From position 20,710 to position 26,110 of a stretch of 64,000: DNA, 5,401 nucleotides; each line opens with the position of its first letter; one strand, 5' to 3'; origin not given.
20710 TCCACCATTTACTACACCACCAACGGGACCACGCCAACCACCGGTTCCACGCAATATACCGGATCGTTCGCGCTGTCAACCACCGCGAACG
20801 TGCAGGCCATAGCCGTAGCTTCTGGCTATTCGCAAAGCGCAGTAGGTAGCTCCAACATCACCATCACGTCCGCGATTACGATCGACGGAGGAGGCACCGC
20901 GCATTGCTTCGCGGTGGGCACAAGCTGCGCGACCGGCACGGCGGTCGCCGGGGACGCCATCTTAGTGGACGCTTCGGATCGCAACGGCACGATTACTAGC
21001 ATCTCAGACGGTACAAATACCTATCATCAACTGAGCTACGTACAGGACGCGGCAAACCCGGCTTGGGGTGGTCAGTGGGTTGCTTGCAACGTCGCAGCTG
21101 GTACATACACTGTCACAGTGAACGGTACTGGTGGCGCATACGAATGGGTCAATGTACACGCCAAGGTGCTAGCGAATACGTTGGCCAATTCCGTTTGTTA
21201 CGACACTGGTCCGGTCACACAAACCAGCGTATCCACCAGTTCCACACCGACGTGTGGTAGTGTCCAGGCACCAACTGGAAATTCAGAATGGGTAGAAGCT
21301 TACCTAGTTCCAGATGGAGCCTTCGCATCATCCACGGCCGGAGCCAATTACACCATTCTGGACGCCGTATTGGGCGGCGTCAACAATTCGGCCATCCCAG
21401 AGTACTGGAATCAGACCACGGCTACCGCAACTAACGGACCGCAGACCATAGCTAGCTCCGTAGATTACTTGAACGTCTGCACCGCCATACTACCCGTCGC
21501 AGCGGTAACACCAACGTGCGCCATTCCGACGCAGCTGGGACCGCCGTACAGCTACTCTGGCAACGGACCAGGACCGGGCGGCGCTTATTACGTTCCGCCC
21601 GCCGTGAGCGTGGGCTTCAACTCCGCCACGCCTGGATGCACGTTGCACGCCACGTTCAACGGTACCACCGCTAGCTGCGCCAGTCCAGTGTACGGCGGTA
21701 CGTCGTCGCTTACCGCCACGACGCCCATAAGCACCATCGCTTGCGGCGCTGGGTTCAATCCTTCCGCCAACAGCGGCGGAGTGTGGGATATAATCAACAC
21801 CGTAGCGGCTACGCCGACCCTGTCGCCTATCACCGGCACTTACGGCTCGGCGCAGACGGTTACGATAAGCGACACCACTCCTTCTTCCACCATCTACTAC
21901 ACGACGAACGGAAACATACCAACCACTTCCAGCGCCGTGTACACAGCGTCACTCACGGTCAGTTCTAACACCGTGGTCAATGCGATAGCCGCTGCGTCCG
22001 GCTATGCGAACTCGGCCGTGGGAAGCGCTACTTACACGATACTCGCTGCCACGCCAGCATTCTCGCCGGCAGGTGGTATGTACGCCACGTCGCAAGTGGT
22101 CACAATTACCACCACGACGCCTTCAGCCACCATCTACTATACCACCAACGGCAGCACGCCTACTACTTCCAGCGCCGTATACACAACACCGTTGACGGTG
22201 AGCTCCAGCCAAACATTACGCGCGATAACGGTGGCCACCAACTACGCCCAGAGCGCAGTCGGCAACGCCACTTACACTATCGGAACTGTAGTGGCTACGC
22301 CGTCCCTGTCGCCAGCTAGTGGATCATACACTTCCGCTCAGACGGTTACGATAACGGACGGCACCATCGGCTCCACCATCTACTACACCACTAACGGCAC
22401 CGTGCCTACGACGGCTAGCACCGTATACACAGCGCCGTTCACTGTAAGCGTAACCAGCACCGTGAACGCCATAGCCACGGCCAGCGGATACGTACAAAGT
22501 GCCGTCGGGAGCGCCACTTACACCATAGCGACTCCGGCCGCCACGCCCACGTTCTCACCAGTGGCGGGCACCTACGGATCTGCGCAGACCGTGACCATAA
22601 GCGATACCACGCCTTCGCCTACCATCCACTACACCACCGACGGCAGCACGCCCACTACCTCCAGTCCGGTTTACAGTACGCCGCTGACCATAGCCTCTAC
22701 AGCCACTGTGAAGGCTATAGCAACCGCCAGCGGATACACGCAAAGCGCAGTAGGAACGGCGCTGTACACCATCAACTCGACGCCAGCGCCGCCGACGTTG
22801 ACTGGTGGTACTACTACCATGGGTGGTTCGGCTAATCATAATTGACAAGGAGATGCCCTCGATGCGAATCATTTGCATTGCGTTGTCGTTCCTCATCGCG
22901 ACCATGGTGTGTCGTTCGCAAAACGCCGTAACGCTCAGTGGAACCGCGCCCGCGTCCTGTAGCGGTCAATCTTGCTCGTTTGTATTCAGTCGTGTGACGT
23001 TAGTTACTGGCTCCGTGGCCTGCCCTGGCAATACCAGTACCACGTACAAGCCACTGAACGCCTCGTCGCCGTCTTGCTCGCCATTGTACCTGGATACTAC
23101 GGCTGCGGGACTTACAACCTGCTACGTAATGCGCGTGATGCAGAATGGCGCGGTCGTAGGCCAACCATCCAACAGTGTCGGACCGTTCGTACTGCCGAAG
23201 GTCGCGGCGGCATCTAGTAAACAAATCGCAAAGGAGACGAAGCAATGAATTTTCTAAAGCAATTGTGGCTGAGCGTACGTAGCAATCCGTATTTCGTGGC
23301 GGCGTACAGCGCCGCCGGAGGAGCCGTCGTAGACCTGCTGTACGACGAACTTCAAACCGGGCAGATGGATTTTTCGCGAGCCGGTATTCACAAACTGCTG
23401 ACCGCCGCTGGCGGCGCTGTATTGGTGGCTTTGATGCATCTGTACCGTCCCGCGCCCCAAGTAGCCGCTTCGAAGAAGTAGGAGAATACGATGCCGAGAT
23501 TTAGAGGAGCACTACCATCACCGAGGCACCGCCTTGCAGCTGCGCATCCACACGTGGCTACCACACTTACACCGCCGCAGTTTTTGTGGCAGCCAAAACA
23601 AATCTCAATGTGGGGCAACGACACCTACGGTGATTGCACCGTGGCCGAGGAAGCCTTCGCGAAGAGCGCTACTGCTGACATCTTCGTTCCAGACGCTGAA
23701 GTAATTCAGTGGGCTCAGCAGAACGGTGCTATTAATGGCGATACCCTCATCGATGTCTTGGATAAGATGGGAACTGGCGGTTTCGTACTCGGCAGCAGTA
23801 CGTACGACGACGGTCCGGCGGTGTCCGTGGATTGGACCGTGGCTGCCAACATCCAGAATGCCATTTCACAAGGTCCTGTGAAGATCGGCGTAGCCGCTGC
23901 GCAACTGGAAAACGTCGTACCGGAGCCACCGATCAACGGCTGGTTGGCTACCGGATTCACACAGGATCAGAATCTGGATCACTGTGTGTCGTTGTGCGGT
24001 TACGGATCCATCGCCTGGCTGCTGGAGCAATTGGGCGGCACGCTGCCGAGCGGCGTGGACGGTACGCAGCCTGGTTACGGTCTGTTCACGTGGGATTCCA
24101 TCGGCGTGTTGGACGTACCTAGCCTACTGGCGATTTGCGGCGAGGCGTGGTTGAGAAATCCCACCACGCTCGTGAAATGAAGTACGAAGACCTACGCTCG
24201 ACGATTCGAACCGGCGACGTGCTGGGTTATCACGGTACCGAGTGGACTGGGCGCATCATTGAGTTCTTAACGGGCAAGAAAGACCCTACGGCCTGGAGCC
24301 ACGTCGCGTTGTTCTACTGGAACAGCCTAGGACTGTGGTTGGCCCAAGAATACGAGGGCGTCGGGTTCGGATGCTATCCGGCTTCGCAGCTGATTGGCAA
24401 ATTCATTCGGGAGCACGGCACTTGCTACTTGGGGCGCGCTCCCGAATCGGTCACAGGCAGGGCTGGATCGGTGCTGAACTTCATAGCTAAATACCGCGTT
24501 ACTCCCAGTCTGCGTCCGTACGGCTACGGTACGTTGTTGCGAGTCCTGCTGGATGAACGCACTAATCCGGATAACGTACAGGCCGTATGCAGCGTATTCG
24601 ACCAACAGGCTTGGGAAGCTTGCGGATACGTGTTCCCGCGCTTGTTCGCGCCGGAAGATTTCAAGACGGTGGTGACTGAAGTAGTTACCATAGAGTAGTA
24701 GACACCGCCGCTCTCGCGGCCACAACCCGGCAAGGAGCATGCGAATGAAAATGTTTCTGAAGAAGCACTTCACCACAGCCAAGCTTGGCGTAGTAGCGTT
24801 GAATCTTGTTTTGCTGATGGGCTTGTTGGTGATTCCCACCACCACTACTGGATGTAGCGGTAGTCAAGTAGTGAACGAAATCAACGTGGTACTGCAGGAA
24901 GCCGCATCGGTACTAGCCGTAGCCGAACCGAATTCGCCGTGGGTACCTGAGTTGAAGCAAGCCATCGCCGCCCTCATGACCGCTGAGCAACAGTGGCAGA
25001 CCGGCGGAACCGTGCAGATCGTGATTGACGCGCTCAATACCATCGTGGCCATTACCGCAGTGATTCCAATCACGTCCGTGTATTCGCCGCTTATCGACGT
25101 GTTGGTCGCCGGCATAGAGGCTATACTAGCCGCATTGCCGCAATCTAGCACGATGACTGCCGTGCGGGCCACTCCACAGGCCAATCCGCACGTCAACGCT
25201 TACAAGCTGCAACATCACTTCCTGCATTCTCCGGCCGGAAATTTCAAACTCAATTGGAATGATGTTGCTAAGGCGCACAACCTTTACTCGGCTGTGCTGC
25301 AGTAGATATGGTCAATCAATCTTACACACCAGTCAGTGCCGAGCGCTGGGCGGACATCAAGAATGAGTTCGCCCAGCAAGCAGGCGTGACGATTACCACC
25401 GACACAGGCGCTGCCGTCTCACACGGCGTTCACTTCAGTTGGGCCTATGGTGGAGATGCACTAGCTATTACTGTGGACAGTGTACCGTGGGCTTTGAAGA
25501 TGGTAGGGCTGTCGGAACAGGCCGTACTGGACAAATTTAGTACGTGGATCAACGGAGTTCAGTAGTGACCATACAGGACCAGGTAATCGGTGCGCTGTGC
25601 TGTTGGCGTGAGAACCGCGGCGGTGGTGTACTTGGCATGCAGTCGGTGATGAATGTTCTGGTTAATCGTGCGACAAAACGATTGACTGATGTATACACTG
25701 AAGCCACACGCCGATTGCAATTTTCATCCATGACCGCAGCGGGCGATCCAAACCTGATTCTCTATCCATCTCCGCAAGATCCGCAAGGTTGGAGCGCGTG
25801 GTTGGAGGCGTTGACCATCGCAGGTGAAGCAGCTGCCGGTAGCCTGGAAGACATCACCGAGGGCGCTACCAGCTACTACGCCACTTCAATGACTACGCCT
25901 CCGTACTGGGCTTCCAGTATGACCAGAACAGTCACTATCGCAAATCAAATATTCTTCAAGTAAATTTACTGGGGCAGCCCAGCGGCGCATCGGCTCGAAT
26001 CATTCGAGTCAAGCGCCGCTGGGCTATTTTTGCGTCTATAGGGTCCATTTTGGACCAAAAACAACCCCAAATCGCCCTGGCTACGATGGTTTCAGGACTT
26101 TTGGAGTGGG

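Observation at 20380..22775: Six chitobiase/hexosaminidase C-terminal-like repeats in a phage virion protein suggest an Acidobacteria-like host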

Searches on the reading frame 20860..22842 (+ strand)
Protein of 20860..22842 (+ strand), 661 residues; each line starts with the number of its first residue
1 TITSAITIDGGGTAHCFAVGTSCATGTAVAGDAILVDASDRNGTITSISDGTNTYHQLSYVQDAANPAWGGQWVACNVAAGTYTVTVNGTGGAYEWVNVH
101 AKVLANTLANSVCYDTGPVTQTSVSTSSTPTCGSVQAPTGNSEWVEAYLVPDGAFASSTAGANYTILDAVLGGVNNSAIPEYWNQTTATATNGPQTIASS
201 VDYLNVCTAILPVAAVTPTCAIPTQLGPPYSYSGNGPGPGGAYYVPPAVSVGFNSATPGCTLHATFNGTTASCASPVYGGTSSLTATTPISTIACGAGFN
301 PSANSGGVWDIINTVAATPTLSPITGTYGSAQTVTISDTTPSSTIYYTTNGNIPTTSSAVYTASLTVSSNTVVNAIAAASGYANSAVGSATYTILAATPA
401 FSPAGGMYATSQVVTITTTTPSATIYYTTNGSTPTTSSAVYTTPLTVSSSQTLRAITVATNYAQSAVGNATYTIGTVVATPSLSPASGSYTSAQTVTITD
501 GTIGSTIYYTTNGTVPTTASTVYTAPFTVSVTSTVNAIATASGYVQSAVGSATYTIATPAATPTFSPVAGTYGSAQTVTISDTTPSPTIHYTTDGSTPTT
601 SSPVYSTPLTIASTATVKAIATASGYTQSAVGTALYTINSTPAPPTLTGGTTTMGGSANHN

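Call 22: find_homologous_proteins(query=window:20860-22842:+, max_evalue=0.001)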
Query window:20860-22842:+ (661 aa): 3358 proteins with E <= 0.001 among 8000 candidates; the best 120 are listed.
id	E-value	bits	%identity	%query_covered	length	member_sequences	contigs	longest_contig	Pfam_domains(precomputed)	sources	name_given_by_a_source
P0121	1.9e-262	890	62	50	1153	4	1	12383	PF06691.17,PF13287.13,PF13290.14,PF01778.23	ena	-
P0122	3.2e-239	814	57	50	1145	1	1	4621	PF06691.17,PF13287.13,PF13290.14,PF03174.20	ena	-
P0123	1.4e-229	782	46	71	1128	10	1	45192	PF06691.17,PF13287.13,PF13290.14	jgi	jgi:LysM repeat protein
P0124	2.4e-227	775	55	63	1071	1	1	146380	PF13287.13,PF13290.14,PF01778.23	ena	-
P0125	5.2e-224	764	54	61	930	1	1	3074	PF18483.9,PF13287.13,PF13290.14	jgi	jgi:hypothetical protein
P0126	1.1e-223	762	54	53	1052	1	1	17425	PF13287.13,PF16640.12,PF13290.14,PF02033.24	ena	-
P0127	3.7e-217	741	47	69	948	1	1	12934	PF18483.9,PF13287.13,PF13290.14,PF00139.27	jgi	-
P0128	1.9e-215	735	45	58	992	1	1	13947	PF13287.13,PF13290.14,PF03174.20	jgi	jgi:hypothetical protein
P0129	5.8e-211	720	46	61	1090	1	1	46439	PF14537.12,PF13287.13,PF13290.14,PF03174.20,PF14522.12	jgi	jgi:hypothetical protein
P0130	2.2e-210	719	52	60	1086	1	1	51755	PF06691.17,PF13287.13,PF13290.14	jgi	jgi:hypothetical protein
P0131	2.0e-208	712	46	69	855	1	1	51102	PF06691.17,PF18483.9,PF13287.13,PF13290.14,PF00139.27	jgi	jgi:LysM repeat protein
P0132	2.3e-206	705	49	62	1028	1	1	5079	PF13287.13,PF13290.14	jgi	jgi:hypothetical protein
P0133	1.4e-204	699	51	50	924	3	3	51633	PF06691.17,PF13287.13,PF13290.14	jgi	jgi:hypothetical protein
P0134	2.5e-203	695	60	51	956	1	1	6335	PF18483.9,PF13287.13,PF13290.14,PF00139.27,PF03174.20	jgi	jgi:hypothetical protein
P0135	2.5e-203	695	48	59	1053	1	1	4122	PF13287.13,PF13290.14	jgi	jgi:hypothetical protein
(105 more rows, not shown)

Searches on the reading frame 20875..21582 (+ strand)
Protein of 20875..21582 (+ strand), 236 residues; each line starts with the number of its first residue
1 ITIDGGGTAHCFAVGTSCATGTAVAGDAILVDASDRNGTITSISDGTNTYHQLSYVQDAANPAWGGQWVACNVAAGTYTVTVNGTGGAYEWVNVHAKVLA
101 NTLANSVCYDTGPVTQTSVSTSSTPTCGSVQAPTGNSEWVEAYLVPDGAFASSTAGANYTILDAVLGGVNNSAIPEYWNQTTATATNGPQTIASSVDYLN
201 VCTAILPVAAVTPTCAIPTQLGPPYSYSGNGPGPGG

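Call 68: predict_structure(alignment_id=A3)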
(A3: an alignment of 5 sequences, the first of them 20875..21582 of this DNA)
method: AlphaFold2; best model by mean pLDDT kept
length: 236 residues; sequences in the alignment: 5
mean_pLDDT: 46.2   pTM: 0.50
mean pLDDT of the five models: 46.2, 40.8, 38.0, 35.9, 35.0
residues with pLDDT >= 90: 0; 70-90: 36; 50-70: 47; < 50: 153
segments of 3 or more residues with pLDDT < 50: 1-13, 59-61, 101-236
pLDDT, mean of each block of 10 residues (from residue 1): 32 55 65 71 84 59 64 75 68 60 39 29 30 37 40 45 33 35 38 34 28 27 25 27
secondary structure, 60 per line:
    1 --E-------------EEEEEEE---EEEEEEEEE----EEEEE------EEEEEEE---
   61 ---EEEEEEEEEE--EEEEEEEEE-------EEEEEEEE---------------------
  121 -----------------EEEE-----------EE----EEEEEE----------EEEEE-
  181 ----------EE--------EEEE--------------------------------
elements in order: E17-23 E27-35 E40-44 E51-57 E64-73 E76-84 E92-99 E138-141 E159-164 E175-179 E201-204
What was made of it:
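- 20875..21597 (+): Middle all-beta module of unknown fold (about aa 1288-1528). It was found only in phage-type relatives. The AF2 model is unusable, with pLDDT 46 (call 68).
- Tried and rejected: The AF2 model of the middle module, built from 5 sequences, has pLDDT 46, so I ran no fold search on it (call 68).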

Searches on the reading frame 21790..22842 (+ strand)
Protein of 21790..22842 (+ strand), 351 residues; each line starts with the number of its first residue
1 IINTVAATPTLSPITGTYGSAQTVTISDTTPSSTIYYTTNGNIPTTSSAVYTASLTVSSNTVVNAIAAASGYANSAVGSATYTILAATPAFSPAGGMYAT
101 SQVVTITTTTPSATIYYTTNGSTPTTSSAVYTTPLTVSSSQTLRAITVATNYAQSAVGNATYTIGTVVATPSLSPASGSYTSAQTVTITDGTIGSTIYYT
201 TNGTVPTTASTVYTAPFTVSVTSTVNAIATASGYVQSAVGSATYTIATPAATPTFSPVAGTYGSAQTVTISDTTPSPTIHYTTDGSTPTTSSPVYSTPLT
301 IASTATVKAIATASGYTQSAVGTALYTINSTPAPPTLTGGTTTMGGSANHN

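Call 55: search_dna_similar(query=window:21790-22842:+, collection=phages, mode=protein, max_evalue=0.00001, max_rows=25)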
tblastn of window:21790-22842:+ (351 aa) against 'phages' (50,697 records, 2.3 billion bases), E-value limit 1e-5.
Records with a match: 1; places in all: 1; records where one place covers at least 80% of the query: 0.
Best place of each record, by identity: <60% 1.
By first word of the organism name: Bacteriophage 1.
By host as written in the record: - 1.
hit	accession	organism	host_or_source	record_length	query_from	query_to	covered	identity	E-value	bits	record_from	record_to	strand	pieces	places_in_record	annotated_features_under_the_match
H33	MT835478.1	Bacteriophage sp.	human fecal samples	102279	120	219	28%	33.7%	7e-6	54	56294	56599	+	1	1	record has no annotation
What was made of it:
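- Closest known: Phage tailspike or tail-fibre capsule depolymerases. Different: It has seven CHB_HEX_C repeats, a domain almost absent from 50,697 GenBank phage records (one weak match, call 55; the low-complexity filter was on).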

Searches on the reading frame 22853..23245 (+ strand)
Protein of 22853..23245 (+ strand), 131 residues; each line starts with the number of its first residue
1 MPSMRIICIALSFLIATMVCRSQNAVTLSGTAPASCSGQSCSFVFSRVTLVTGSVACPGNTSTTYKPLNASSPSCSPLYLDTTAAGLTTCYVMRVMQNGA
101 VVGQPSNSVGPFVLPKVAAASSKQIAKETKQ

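Call 47: search_protein_families(library=pfam, proteins=[window:22853-23245:+], max_evalue=0.01)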
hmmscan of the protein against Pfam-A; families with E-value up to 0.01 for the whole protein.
window:22853-23245:+ (131 aa): 0 families

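Call 84: search_protein_families(library=ncbifam, proteins=[window:22862-23245:+], max_evalue=0.01)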
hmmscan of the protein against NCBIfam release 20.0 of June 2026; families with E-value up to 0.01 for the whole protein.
window:22862-23245:+ (128 aa): 0 families
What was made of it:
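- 22862..23248 (+): Downstream small ORF, 128 aa, with a signal-peptide-like N-terminus (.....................). It is the third gene of the cassette. It has no Pfam, NCBIfam or PHROG match (calls 47, 84).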

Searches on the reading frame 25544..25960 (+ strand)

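Call 47: search_protein_families(library=pfam, proteins=[window:25544-25960:+], max_evalue=0.01)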
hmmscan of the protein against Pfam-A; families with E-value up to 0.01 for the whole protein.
window:25544-25960:+ (139 aa): 1 family
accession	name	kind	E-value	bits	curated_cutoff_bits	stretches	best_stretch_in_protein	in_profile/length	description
PF07486.17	Hydrolase_2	-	1.7e-08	35.5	27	1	29-138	4-100/100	Cell Wall Hydrolase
